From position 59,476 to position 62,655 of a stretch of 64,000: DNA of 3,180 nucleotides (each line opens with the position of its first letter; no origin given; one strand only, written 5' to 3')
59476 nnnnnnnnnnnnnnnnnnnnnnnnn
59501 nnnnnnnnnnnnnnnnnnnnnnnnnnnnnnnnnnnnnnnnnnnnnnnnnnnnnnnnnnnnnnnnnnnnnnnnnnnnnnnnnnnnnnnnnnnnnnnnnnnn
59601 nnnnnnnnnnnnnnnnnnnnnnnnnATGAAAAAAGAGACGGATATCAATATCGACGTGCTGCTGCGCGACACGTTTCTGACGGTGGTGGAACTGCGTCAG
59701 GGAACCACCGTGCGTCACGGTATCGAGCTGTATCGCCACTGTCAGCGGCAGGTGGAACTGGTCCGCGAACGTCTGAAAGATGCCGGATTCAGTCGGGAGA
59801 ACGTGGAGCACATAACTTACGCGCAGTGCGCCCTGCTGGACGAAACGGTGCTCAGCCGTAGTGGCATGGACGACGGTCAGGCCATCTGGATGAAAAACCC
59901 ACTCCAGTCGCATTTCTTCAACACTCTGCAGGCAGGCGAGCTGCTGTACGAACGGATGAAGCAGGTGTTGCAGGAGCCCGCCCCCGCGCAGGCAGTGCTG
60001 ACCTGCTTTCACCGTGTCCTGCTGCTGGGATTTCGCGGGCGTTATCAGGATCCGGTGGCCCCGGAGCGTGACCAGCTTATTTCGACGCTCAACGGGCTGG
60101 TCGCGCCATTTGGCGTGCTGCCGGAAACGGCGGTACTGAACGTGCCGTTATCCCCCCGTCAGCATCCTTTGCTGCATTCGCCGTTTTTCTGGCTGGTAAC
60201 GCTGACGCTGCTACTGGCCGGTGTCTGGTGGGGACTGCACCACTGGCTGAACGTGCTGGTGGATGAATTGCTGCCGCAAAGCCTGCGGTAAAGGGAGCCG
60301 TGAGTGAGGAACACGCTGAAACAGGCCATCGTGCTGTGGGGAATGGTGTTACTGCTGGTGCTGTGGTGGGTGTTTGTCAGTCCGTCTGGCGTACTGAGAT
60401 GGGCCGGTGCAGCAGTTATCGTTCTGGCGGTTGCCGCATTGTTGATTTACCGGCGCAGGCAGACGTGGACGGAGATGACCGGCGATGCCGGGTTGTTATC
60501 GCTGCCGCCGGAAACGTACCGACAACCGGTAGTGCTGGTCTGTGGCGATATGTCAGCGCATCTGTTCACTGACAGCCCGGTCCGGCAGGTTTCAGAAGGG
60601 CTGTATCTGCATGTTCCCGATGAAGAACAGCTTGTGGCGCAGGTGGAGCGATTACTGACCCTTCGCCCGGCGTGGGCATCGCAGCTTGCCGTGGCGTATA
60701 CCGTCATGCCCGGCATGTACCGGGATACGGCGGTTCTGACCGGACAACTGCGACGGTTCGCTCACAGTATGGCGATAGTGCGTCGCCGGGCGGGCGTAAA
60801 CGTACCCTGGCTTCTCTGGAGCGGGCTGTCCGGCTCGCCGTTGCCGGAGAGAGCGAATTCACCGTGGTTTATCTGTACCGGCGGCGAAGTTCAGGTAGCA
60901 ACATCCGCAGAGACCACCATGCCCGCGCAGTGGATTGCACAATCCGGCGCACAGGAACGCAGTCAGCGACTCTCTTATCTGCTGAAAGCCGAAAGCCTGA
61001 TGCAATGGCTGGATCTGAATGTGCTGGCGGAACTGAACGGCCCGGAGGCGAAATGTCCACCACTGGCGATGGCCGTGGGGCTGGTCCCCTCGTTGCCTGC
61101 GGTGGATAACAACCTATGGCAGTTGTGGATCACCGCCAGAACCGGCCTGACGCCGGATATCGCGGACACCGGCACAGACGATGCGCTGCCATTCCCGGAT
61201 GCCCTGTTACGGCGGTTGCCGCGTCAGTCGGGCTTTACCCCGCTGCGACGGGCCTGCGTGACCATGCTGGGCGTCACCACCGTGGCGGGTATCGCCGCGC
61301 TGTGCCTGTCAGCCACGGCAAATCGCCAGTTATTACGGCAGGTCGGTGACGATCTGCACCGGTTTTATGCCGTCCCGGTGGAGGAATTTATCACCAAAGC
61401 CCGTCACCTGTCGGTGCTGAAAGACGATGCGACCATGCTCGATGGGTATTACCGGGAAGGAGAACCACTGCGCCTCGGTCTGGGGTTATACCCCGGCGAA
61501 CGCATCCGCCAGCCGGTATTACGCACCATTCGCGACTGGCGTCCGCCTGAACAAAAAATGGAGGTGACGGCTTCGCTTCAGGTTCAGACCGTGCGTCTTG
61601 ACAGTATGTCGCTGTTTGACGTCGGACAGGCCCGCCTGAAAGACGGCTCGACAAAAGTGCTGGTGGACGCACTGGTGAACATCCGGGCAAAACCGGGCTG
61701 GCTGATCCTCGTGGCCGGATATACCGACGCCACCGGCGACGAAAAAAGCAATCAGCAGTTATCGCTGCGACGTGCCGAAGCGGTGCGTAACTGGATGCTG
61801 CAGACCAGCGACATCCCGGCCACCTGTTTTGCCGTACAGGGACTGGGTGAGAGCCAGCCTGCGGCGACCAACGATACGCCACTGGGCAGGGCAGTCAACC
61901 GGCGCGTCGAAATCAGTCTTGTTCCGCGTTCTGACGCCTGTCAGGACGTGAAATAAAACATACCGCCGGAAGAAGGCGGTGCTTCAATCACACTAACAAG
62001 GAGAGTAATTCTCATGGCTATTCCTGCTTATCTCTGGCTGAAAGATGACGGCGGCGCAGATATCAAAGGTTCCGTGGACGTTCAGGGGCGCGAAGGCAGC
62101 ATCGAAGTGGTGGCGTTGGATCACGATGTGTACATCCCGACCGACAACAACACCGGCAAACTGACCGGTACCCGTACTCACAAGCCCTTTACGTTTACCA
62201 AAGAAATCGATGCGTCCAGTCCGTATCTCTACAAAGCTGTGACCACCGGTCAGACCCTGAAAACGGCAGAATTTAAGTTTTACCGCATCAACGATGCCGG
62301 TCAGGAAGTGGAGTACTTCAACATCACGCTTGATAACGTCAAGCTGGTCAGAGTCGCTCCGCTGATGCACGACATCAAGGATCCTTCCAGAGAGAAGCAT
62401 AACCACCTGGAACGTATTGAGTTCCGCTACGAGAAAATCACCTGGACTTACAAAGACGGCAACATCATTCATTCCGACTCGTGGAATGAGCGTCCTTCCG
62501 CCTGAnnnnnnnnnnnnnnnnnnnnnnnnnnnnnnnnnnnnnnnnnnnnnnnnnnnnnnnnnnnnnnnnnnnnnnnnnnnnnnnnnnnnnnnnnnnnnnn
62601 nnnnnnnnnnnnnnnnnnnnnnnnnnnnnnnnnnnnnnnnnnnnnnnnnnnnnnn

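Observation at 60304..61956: TagL-like OmpA-domain protein immediately after tssL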

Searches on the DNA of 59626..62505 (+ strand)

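Call 6: search_dna_similar(query=window:59626-62505:+, collection=ecoli_genomes, mode=near, max_rows=12)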
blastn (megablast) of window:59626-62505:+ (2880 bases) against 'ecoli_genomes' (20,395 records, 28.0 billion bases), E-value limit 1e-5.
Records with a match: 1367; places in all: 1383; records where one place covers at least 80% of the query: 1287.
Genomes with a match: 1367 of 5426; with a place that covers at least 80% of the query: 1287. Places per genome that has any: lowest 1, median 1, highest 3. On chromosomes: 1382 places; on plasmids: 1.
Best place of each record, by identity: >=99% 7; 95-99% 1225; 90-95% 67; 80-90% 56; 60-80% 12.
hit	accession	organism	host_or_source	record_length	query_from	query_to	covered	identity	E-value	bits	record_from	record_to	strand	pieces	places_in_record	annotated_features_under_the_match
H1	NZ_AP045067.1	Escherichia coli strain JNE23-011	Homo sapiens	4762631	1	2880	100%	100.0%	0e+0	5319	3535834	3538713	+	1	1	OmpA family protein | tssL: type VI secretion system protein TssL, short form | Hcp family type VI secretion system effector | tssK: type VI secretion system baseplate subunit TssK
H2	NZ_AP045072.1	Escherichia coli strain JNE112863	Homo sapiens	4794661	1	2880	100%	100.0%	0e+0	5319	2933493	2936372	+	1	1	OmpA family protein | tssL: type VI secretion system protein TssL, short form | Hcp family type VI secretion system effector | tssK: type VI secretion system baseplate subunit TssK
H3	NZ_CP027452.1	Escherichia coli strain 2014C-3338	Homo sapiens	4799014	1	2880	100%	99.8%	0e+0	5286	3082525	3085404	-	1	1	OmpA family protein | tssL: type VI secretion system protein TssL, short form | Hcp family type VI secretion system effector | tssK: type VI secretion system baseplate subunit TssK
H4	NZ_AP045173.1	Escherichia coli strain JNEC-KY177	Homo sapiens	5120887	1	2880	100%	99.8%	0e+0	5286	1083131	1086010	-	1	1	OmpA family protein | tssL: type VI secretion system protein TssL, short form | Hcp family type VI secretion system effector | tssK: type VI secretion system baseplate subunit TssK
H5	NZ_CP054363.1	Escherichia coli strain SCU-171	Homo sapiens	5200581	1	2880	100%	99.8%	0e+0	5280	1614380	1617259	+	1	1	OmpA family protein | tssL: type VI secretion system protein TssL, short form | Hcp family type VI secretion system effector | tssK: type VI secretion system baseplate subunit TssK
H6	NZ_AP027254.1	Escherichia coli strain JNE120442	Homo sapiens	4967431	1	2880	100%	99.8%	0e+0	5280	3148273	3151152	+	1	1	OmpA family protein | tssL: type VI secretion system protein TssL, short form | Hcp family type VI secretion system effector | tssK: type VI secretion system baseplate subunit TssK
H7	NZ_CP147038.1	Escherichia coli strain 21F61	river water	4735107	1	2880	100%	99.8%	0e+0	5280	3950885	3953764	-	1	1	OmpA family protein | tssL: type VI secretion system protein TssL, short form | Hcp family type VI secretion system effector | tssK: type VI secretion system baseplate subunit TssK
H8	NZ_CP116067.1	Escherichia coli strain DETEC-S792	ICU staff rectal swab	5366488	1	2880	100%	97.8%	0e+0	4975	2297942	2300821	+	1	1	OmpA family protein | tssL: type VI secretion system protein TssL, short form | Hcp family type VI secretion system effector | tssK: type VI secretion system baseplate subunit TssK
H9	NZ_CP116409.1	Escherichia coli strain HH97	Pre-treated sample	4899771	1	2880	100%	97.7%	0e+0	4948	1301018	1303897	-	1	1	OmpA family protein | tssL: type VI secretion system protein TssL, short form | Hcp family type VI secretion system effector | tssK: type VI secretion system baseplate subunit TssK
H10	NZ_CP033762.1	Escherichia coli strain FDAARGOS_536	Homo sapiens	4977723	1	2880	100%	97.6%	0e+0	4937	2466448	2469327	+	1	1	OmpA family protein | tssL: type VI secretion system protein TssL, short form | Hcp family type VI secretion system effector | tssK: type VI secretion system baseplate subunit TssK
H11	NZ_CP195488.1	Escherichia coli strain 21AR0173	Homo sapiens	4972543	1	2880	100%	97.6%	0e+0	4937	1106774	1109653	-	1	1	OmpA family protein | tssL: type VI secretion system protein TssL, short form | Hcp family type VI secretion system effector | tssK: type VI secretion system baseplate subunit TssK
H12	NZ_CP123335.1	Escherichia coli strain AREA_492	Homo sapiens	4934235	1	2880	100%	97.6%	0e+0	4937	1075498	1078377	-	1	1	OmpA family protein | tssL: type VI secretion system protein TssL, short form | Hcp family type VI secretion system effector | tssK: type VI secretion system baseplate subunit TssK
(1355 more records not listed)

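Call 9: get_annotated_region(hit=H1, flank=20000)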
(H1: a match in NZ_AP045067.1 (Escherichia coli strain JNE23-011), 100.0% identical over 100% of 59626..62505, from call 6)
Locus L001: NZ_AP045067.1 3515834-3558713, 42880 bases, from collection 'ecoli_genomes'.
description: Escherichia coli strain JNE23-011 chromosome, complete genome
organism: Escherichia coli strain JNE23-011 (NCBI taxid 562)
replicon: chromosome; assembly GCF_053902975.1
host: Homo sapiens; source: -; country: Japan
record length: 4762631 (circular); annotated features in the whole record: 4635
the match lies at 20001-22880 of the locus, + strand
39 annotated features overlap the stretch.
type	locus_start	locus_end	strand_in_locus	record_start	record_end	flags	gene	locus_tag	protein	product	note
CDS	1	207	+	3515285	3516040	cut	xni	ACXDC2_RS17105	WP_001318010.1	flap endonuclease Xni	-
CDS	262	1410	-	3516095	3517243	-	fucO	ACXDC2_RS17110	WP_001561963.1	lactaldehyde reductase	-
CDS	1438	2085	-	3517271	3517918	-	fucA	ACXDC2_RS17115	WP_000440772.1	L-fuculose-phosphate aldolase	-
CDS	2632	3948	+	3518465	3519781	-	fucP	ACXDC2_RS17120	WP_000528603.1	L-fucose:H+ symporter permease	-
CDS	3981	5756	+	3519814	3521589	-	fucI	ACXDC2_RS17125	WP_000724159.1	L-fucose isomerase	-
CDS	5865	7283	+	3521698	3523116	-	fucK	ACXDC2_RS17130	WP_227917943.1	L-fuculokinase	-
CDS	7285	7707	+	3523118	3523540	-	fucU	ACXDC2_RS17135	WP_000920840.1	L-fucose mutarotase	-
CDS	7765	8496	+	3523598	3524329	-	fucR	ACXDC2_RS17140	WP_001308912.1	L-fucose operon activator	-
CDS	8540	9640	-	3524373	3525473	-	rlmM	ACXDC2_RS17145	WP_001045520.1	23S rRNA (cytidine(2498)-2'-O)-methyltransferase RlmM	-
CDS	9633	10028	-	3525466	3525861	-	ygdD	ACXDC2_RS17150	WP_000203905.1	DUF423 domain-containing protein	-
CDS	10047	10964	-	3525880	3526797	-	gcvA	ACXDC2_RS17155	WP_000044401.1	glycine cleavage system transcriptional regulator GcvA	-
CDS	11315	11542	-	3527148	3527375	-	ygdI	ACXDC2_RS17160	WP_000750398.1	YgdI/YgdR family lipoprotein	-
CDS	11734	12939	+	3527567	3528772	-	csdA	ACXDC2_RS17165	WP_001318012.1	cysteine desulfurase CsdA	-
CDS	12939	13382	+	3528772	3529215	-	csdE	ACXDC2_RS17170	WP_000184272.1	cysteine desulfurase sulfur acceptor subunit CsdE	-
CDS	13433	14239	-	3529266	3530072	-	tcdA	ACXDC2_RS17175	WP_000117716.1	tRNA cyclic N6-threonylcarbamoyladenosine(37) synthase TcdA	-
CDS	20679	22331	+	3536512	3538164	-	-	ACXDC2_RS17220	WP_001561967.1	OmpA family protein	-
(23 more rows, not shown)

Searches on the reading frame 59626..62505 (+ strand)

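Call 42: search_protein_families(library=pfam, proteins=[L001:30731-34054:+], max_evalue=10)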
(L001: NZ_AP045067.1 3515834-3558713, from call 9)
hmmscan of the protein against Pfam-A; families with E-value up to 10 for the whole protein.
L001:30731-34054:+ (1108 aa): 3 families
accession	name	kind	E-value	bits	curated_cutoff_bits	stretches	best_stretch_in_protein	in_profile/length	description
PF06761.17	IcmF-related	-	2.1e-47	162.5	27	1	394-707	2-304/308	Intracellular multiplication and human macrophage-killing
PF21070.2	IcmF_helical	-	2.5e-42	143.8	24.1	1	857-961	1-106/106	Type VI secretion protein IcmF helical domain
PF06744.18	IcmF_C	-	1.4e-22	80.3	26.7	1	965-1069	1-105/106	Type VI secretion protein IcmF C2-like domain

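Call 63: find_homologous_proteins(query=A3, max_evalue=0.00001)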
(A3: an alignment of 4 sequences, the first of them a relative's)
Query A3 (4 sequences) (450 aa, profile of the alignment): 81 proteins with E <= 0.00001 among 8000 candidates.
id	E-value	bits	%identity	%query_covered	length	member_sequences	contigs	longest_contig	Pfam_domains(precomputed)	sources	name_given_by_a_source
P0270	6.2e-190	650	96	100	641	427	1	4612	PF06761.18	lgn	-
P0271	2.4e-188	645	95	100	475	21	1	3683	-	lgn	-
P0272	5.3e-188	643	95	100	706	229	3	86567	PF06761.18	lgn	-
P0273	5.5e-184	630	96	97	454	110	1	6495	-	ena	-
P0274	1.0e-144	501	82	80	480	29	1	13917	-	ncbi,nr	ncbi:TPA: type VI secretion protein VasK, partial [Klebsiella pneumoniae]|nr:type VI secretion prote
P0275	2.5e-143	496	88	77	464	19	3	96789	-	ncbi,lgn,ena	-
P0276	9.5e-142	491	95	80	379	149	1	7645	-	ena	-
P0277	1.5e-141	490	85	78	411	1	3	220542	-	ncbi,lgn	-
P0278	6.6e-134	465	67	99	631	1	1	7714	PF06761.18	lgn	-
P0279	4.2e-131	456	96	72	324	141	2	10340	-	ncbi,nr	ncbi:TPA: ImcF-related family protein, partial [Escherichia coli]|nr:type VI secretion protein VasK 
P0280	1.8e-128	447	97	68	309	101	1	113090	-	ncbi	ncbi:type VI secretion protein VasK, partial [Escherichia coli]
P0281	1.4e-115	405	71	80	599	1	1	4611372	PF06761.18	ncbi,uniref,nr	ncbi:hypothetical protein KPZU09_66910 [Klebsiella pneumoniae]|uniref:IcmF-related domain-containing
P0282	6.1e-104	366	94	59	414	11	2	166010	PF05947.18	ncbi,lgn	-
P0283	8.2e-102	359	77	69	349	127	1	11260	-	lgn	-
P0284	1.4e-101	359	-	-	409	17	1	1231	PF14331.12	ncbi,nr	ncbi:TPA: type VI secretion protein, partial [Escherichia coli]|nr:type VI secretion protein [Escher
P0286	1.7e-98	348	-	-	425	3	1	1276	PF14331.12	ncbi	ncbi:TPA: type VI secretion protein IcmF/TssM N-terminal domain-containing protein, partial [Escheri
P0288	1.9e-97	345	-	-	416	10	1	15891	PF14331.12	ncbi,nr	ncbi:type VI secretion protein, partial [Escherichia coli]|nr:type VI secretion protein [Escherichia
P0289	2.0e-93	332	50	80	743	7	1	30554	PF06761.18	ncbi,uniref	ncbi:ImcF-related family protein, partial [Photorhabdus sp. RM323S]|uniref:ImcF-related family prote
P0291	3.8e-90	321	39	97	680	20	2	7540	PF06761.18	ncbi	ncbi:ImcF-related family protein, partial [Yersinia pseudotuberculosis]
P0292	5.0e-90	320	48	82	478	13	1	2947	PF06761.18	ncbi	ncbi:ImcF-related family protein, partial [Klebsiella oxytoca]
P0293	1.3e-89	319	46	81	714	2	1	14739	PF06761.18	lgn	-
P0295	9.5e-89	316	46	81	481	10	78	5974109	PF06761.18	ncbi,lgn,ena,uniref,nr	ncbi:type VI secretion system protein ImpL [Klebsiella michiganensis]|uniref:IcmF-related domain-con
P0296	1.6e-88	315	46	85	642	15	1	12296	PF06761.18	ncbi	-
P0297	4.2e-87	311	46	81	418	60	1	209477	PF06761.18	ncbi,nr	ncbi:TPA: type VI secretion protein VasK, partial [Klebsiella michiganensis]|nr:type VI secretion pr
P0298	1.6e-86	309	42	93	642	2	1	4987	PF06761.18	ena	-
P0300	1.7e-84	302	43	92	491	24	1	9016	PF06761.18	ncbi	ncbi:TPA: ImcF-related family protein, partial [Klebsiella michiganensis]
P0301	2.5e-84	302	43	86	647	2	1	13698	PF06761.18,PF14331.12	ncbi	-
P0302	1.3e-83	299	44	81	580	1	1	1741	PF06761.18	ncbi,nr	ncbi:TPA: type VI secretion protein VasK, partial [Klebsiella pneumoniae]|nr:type VI secretion prote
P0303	1.6e-82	296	45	80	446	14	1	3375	PF06761.18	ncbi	ncbi:TPA: ImcF-related family protein, partial [Klebsiella michiganensis]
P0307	9.1e-76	273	41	98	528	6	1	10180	PF06761.18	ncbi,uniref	ncbi:ImcF-related family protein, partial [Pseudomonas fluorescens]|uniref:ImcF-related family prote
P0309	1.6e-75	273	44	79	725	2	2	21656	PF06761.18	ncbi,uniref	ncbi:ImcF-related family protein, partial [Pseudomonas tohonis]|uniref:ImcF-related family protein n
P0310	1.9e-75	272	38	100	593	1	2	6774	PF06761.18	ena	-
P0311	5.1e-75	271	43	82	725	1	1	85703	PF06761.18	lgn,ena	-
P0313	2.6e-73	265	41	83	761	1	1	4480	PF06761.18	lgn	-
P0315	3.1e-72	262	41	98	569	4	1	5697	PF06761.18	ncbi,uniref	ncbi:ImcF-related family protein, partial [Pseudomonas sp. YuFO20]|uniref:ImcF-related family protei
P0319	4.2e-70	255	41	79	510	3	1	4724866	PF06761.18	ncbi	-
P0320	6.3e-70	254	39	85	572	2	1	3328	PF06761.18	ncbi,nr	ncbi:type VI secretion protein VasK, partial [Serratia marcescens]|nr:type VI secretion protein VasK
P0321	2.3e-69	252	42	80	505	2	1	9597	PF06761.18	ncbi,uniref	ncbi:ImcF-related family protein, partial [Pantoea vagans]|uniref:ImcF-related family protein n=1 Ta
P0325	5.0e-65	238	38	100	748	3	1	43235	PF06761.18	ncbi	ncbi:ImcF-related family protein, partial [Metapseudomonas resinovorans]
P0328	3.6e-61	225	43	67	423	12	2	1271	PF06761.18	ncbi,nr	ncbi:TPA: type VI secretion protein VasK, partial [Klebsiella michiganensis]|nr:type VI secretion pr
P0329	8.6e-61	224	43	67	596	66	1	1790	PF06761.18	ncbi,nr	ncbi:TPA: type VI secretion protein VasK, partial [Klebsiella michiganensis]|nr:type VI secretion pr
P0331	7.3e-59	218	-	-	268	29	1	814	PF14331.12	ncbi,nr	ncbi:type VI secretion protein, partial [Escherichia coli]|nr:type VI secretion protein [Escherichia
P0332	1.4e-58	217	43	66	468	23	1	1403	PF06761.18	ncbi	ncbi:type VI secretion protein VasK, partial [Klebsiella michiganensis]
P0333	1.9e-58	216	43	66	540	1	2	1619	PF06761.18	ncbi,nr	ncbi:TPA: type VI secretion protein VasK, partial [Klebsiella michiganensis]|nr:type VI secretion pr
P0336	2.9e-51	193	41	56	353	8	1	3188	PF06761.18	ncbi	-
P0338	2.9e-50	189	-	-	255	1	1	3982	PF14331.12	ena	-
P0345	8.1e-43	165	73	32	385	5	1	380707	PF06761.18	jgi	jgi:type VI secretion system protein ImpL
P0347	6.3e-31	126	96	20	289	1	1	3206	PF06761.18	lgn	-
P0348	3.1e-30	123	97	20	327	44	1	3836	PF06761.18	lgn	-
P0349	1.0e-28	118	41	44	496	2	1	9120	PF06761.18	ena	-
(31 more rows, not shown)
